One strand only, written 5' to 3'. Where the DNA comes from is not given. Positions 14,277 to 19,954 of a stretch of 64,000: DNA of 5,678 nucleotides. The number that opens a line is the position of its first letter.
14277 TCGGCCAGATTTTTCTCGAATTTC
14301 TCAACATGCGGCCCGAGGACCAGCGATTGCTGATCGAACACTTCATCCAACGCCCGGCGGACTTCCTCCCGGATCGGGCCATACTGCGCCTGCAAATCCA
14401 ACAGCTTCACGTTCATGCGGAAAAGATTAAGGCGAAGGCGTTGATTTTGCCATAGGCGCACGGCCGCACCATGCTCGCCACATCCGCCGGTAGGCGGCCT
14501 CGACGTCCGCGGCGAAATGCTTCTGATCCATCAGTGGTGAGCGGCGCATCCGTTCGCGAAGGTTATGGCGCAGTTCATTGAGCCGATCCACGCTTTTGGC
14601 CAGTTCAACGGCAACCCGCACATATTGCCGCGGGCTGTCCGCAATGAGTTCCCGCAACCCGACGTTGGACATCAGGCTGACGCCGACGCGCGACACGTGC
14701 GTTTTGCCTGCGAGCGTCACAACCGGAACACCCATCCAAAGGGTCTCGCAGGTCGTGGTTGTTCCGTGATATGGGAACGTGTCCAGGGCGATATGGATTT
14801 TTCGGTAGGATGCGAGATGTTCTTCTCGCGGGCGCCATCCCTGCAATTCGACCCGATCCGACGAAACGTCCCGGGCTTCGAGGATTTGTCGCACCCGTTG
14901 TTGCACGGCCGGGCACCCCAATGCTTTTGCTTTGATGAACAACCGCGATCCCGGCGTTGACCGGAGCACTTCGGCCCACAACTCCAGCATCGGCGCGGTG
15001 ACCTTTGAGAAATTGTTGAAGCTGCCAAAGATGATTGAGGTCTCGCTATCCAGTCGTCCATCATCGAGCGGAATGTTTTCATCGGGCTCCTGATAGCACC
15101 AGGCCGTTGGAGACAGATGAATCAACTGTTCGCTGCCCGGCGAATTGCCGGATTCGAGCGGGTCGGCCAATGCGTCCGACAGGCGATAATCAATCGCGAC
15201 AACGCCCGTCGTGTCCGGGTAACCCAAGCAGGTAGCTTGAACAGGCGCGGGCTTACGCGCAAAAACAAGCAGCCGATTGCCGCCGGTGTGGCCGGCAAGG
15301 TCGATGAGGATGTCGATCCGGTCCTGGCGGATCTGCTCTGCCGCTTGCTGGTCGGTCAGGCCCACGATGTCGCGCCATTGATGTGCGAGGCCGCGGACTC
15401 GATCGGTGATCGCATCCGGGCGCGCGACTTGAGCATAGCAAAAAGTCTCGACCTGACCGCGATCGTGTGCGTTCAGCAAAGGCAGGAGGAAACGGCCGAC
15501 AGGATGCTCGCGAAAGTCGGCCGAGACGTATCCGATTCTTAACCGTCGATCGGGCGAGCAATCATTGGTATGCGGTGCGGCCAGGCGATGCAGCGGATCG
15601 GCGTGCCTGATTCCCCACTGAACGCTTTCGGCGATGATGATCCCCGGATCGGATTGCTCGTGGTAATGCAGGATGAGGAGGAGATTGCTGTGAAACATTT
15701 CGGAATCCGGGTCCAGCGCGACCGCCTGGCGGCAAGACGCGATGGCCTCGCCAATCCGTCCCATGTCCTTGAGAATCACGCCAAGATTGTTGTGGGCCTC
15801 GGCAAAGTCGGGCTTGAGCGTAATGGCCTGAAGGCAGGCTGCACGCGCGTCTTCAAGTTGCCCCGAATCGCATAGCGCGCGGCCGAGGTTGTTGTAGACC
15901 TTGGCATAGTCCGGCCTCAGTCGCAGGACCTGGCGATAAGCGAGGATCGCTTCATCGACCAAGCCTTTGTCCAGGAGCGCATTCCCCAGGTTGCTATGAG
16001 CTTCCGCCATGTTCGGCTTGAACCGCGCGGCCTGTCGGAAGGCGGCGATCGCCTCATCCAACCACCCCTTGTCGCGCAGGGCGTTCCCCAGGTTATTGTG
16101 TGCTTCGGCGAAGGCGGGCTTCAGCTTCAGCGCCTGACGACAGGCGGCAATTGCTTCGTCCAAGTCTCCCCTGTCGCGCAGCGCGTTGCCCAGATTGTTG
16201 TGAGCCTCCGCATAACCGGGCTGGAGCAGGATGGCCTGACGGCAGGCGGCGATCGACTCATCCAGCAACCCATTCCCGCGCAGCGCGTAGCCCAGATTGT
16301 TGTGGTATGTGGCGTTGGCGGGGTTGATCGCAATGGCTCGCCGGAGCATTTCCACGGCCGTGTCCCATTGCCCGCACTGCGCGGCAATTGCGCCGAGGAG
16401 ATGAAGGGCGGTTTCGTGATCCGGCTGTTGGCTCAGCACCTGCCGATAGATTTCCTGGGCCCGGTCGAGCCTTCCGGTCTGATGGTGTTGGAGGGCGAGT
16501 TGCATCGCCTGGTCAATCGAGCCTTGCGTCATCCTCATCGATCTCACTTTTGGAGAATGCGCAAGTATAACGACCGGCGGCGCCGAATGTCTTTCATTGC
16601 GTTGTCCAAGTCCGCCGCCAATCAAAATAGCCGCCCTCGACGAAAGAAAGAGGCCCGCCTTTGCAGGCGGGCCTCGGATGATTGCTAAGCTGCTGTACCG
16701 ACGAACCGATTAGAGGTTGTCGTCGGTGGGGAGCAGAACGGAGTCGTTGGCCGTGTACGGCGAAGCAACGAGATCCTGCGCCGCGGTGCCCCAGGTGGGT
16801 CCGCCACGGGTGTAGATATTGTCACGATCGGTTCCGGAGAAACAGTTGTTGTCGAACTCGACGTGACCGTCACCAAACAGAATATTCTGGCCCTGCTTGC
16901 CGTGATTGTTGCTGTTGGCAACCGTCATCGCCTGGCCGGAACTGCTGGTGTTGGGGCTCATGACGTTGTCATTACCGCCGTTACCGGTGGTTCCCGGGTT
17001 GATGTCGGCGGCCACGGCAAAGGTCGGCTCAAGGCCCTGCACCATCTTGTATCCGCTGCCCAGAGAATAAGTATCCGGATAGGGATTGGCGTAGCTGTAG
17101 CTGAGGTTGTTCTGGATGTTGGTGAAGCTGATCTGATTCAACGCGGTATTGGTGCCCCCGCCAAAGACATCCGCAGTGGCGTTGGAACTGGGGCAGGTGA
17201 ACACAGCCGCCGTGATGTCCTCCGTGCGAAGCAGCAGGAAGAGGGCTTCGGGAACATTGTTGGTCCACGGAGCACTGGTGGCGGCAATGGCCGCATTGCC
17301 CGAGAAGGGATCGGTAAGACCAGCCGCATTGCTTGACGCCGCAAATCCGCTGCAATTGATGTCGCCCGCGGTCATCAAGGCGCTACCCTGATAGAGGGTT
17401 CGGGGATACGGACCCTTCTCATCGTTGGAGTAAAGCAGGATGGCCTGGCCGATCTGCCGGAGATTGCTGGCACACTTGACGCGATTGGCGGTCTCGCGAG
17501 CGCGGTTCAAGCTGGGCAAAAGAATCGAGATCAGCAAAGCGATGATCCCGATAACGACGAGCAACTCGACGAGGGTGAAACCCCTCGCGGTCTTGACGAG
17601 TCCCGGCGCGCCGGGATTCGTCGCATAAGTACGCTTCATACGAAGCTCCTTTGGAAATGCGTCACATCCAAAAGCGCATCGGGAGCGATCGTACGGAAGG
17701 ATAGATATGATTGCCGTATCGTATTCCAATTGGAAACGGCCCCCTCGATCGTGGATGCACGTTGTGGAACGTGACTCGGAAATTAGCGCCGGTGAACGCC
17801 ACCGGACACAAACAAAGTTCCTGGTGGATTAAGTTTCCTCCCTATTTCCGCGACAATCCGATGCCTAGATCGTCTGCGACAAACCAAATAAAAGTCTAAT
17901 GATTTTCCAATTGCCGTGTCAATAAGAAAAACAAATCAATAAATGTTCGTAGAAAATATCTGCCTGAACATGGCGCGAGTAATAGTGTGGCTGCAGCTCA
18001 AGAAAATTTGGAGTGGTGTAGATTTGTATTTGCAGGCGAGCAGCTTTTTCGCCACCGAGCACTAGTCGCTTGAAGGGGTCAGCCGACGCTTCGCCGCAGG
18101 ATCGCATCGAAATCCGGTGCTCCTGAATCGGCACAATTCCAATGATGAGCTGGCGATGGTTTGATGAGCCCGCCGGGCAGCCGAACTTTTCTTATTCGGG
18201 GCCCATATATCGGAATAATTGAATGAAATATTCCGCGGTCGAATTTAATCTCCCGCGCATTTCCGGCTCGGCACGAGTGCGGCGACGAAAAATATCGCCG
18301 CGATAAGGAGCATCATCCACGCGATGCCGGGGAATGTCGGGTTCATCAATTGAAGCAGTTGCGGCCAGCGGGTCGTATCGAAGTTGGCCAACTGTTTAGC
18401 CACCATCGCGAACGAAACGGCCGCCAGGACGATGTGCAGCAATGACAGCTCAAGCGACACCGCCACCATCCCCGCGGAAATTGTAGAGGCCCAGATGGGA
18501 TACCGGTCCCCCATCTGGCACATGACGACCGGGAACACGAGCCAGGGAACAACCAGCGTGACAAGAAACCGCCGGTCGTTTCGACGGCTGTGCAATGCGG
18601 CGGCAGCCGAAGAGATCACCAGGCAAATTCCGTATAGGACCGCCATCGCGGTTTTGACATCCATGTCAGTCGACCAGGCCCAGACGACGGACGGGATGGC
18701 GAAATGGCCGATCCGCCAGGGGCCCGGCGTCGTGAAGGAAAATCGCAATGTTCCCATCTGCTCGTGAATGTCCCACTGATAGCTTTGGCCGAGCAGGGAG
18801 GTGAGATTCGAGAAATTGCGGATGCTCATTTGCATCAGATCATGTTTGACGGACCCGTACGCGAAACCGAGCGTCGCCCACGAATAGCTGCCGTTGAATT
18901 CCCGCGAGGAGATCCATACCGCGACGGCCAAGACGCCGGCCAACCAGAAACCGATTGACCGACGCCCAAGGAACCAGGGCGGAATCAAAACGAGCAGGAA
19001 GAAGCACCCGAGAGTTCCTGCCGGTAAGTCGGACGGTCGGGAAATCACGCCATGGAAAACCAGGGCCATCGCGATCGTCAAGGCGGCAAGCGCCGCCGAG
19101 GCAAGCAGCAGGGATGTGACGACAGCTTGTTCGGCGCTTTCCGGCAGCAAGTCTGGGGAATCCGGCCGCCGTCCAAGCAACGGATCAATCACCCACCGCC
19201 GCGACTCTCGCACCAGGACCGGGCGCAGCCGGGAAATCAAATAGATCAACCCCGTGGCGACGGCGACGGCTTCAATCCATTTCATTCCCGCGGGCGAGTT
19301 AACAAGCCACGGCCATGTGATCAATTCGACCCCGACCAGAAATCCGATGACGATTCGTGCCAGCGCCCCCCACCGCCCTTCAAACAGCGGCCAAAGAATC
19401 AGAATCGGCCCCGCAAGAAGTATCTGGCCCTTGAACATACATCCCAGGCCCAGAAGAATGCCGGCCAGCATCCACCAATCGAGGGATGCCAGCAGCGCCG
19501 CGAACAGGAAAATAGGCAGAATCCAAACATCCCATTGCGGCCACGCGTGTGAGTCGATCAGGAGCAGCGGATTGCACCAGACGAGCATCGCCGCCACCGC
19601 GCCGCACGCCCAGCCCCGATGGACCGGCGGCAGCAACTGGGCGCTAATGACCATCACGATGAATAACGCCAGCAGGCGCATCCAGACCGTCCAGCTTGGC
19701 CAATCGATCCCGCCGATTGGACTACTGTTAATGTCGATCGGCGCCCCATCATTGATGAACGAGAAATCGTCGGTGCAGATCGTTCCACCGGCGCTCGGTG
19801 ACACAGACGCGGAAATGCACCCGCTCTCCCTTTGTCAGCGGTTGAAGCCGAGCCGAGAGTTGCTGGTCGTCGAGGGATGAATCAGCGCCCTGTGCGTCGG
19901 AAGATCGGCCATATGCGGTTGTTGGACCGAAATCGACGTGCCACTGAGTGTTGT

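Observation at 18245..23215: Tandem duplication of a two-module polytopic membrane protein, once fused (753 aa) and once split (about 400 aa + 519 aa), with a strictly conserved acidic loop motif; next to a DUF1559 pilin-like gene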

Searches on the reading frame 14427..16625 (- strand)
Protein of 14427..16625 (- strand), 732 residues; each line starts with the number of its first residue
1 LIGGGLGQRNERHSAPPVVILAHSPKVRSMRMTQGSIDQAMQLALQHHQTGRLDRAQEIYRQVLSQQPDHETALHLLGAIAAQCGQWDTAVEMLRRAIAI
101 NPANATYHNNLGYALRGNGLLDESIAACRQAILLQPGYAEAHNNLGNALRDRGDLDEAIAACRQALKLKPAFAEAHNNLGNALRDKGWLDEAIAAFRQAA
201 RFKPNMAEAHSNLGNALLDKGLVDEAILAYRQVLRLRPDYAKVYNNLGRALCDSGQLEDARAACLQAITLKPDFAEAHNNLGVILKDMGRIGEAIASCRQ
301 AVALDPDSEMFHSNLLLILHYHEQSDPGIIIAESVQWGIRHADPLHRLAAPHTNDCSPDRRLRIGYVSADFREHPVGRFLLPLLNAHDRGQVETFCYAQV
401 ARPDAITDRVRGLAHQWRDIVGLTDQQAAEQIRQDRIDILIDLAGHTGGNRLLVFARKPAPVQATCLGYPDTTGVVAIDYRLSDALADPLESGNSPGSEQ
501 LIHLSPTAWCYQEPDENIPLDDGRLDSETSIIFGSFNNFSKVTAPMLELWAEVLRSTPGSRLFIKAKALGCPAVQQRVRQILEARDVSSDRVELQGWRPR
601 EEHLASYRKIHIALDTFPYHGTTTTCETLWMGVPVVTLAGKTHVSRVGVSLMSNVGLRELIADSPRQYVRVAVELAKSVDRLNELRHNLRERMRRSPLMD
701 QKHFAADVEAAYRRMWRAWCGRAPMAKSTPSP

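Call 22: search_protein_families(library=pfam, proteins=[window:14427-16625:-], max_evalue=0.001)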
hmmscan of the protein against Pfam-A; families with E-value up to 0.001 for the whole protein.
window:14427-16625:- (732 aa): 26 families (the best 25 are shown)
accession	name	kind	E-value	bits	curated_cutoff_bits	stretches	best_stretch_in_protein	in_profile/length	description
PF13414.12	TPR_11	-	6.9e-64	211.7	26.8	6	146-186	1-41/42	TPR repeat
PF13844.12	Glyco_transf_41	-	5.9e-61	206.8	25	2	339-506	57-226/543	Glycosyl transferase family 41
PF00515.34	TPR_1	-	1.6e-57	189.5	27.8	6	139-170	1-32/34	Tetratricopeptide repeat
PF07719.23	TPR_2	-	3.2e-54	177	27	5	139-171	1-33/34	Tetratricopeptide repeat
PF13181.12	TPR_8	-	4.2e-50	164.1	25.7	4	139-171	1-33/34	Tetratricopeptide repeat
PF13432.12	TPR_16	-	3.8e-49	165.1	32.7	7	144-206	2-64/65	Tetratricopeptide repeat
PF13431.12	TPR_17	-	2.5e-40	133.8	24.4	4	229-262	1-34/34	Tetratricopeptide repeat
PF14559.12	TPR_19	-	2e-28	99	25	5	49-109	3-63/68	Tetratricopeptide repeat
PF13428.12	TPR_14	-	6e-28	94.9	23.5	3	41-79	5-43/44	Tetratricopeptide repeat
PF13176.12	TPR_7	-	3.8e-27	92.5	27.9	0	209-240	1-32/36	Tetratricopeptide repeat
PF13424.12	TPR_12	-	2.4e-26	92.2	30.1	6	105-169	4-75/77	Tetratricopeptide repeat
PF13374.12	TPR_10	-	1.1e-23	82.9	27.5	2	143-168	6-31/42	Tetratricopeptide repeat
PF24575.1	TPR_Slam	-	1.8e-13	51.2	35.2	0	34-118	12-94/104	Surface lipoprotein assembly modifier, N-terminal TPR repeats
PF23914.1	TPR_CcmH_CycH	-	5.2e-13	49.6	42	1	42-104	92-154/158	Cytochrome c-type biogenesis protein H TPR domain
PF13174.12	TPR_6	-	1.6e-11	44.5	26.3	0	42-70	5-33/33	Tetratricopeptide repeat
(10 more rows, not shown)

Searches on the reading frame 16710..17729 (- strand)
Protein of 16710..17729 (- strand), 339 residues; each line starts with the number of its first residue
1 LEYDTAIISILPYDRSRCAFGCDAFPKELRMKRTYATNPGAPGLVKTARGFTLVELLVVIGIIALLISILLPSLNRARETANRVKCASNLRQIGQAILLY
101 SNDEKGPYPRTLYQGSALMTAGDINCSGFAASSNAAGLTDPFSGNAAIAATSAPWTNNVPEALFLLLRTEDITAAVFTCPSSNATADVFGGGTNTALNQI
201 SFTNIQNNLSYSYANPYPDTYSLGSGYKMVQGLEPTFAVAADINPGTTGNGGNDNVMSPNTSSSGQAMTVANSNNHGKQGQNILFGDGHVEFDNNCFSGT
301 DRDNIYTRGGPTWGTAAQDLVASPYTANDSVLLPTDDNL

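Call 22: search_protein_families(library=pfam, proteins=[window:16710-17729:-], max_evalue=0.001)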
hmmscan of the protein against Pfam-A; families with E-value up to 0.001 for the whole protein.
window:16710-17729:- (339 aa): 2 families
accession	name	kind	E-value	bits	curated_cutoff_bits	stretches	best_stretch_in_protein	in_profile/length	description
PF07596.16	SBP_bac_10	-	4.2e-07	30.7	23.3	1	76-216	2-132/268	Protein of unknown function (DUF1559)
PF07963.17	N_methyl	-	3.3e-06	26.9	21.2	1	47-71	3-27/27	Prokaryotic N-terminal methylation motif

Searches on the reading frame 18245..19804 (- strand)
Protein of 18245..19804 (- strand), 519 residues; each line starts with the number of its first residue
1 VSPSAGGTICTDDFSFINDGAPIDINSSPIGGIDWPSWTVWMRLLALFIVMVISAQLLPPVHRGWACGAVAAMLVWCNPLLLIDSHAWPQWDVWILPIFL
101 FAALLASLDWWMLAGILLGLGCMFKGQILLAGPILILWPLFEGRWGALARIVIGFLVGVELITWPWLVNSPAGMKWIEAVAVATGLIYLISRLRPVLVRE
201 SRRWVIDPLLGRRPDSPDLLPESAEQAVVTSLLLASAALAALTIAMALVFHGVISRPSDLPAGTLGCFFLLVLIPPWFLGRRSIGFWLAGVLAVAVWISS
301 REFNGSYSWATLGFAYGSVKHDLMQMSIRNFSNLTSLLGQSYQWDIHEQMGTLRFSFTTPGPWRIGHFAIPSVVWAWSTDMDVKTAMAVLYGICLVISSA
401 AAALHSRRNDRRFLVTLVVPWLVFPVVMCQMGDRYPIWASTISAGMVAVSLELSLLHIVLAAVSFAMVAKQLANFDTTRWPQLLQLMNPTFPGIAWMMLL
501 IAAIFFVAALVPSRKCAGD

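Call 7: search_protein_families(library=pfam, proteins=[window:18245-19804:-], max_evalue=1)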
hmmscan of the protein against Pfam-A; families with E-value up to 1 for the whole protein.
window:18245-19804:- (519 aa): 0 families

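Call 8: search_protein_families(library=ncbifam, proteins=[window:18245-19804:-], max_evalue=1)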
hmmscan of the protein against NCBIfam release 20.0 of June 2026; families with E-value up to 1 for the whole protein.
window:18245-19804:- (519 aa): 0 families

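Call 82: list_cluster_members(proteins=[P0001, window:18245-19804:-, window:19749-20756:-, P0082, P0011])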
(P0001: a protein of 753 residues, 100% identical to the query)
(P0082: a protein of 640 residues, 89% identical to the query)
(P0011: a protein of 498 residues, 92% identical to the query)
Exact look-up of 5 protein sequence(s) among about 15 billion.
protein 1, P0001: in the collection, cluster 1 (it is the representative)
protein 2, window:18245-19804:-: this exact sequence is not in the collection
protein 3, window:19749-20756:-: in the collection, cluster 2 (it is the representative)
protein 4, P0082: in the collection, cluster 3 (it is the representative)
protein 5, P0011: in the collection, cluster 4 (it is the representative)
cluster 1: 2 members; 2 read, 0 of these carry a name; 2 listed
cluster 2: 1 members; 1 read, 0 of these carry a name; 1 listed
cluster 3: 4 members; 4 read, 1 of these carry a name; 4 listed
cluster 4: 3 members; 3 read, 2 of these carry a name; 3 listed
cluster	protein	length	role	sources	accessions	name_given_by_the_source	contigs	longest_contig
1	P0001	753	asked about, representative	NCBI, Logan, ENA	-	-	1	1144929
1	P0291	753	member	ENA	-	-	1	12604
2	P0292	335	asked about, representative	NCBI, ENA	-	-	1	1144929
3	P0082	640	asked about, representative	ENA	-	-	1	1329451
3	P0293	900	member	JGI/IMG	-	hypothetical protein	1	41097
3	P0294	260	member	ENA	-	-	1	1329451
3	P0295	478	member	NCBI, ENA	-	-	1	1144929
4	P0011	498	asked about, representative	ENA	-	-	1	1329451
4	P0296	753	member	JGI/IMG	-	hypothetical protein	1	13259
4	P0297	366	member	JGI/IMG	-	hypothetical protein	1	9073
